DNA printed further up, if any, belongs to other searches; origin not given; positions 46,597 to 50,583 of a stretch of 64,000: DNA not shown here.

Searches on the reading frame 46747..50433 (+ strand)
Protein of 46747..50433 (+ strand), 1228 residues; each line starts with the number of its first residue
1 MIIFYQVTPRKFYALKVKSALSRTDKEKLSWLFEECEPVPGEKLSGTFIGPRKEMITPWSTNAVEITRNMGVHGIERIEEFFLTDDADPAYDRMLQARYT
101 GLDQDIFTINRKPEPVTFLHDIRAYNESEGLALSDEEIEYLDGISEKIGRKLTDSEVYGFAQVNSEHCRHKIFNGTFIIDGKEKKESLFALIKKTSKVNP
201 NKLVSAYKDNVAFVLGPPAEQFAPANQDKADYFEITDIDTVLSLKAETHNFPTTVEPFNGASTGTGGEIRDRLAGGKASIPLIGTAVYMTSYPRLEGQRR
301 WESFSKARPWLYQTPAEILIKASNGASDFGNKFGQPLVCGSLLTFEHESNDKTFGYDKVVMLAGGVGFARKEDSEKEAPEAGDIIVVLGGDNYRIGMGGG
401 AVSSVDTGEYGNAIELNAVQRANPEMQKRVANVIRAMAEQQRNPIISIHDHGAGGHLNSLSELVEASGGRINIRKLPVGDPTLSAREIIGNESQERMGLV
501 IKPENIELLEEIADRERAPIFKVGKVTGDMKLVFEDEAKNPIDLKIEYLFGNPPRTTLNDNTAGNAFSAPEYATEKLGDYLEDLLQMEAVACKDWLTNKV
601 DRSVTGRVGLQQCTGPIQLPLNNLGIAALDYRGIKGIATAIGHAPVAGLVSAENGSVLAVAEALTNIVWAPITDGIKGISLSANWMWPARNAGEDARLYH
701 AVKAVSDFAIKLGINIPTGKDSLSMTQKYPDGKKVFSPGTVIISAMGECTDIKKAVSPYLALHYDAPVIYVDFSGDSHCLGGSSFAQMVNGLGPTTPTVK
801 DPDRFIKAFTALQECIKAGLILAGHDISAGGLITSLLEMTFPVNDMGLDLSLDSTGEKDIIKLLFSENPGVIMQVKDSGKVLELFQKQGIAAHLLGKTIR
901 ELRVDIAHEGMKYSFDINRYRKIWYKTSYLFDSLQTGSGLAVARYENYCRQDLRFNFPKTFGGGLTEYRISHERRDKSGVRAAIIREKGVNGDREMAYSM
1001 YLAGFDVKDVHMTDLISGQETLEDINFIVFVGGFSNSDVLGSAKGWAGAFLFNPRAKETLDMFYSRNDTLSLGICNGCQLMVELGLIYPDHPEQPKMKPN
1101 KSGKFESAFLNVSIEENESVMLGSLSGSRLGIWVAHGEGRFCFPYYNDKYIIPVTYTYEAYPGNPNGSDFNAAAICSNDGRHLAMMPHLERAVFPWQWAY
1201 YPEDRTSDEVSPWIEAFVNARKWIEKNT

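Call 55: search_protein_families(library=pfam, proteins=[window:46747-50433:+], max_evalue=0.000001)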
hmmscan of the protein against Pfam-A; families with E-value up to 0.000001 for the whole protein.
window:46747-50433:+ (1228 aa): 5 families
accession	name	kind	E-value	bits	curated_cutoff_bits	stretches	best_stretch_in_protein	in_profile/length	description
PF13507.12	GATase_5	-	8.4e-84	281.1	27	1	980-1224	2-260/260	CobB/CobQ-like glutamine amidotransferase domain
PF22689.1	FGAR-AT_PurM_N-like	-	4.2e-44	150.5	27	1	593-746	2-158/160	FGAR-AT PurM_N-like domain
PF02769.27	AIRS_C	-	1.6e-38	132.7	23.1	2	380-533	1-152/156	AIR synthase related protein, C-terminal domain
PF18072.6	FGAR-AT_linker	-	2.6e-19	69.9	26.6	1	122-171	1-50/50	Formylglycinamide ribonucleotide amidotransferase linker domain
PF18076.6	FGAR-AT_N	-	1.5e-09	38.3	26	1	12-80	3-73/115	Formylglycinamide ribonucleotide amidotransferase N-terminal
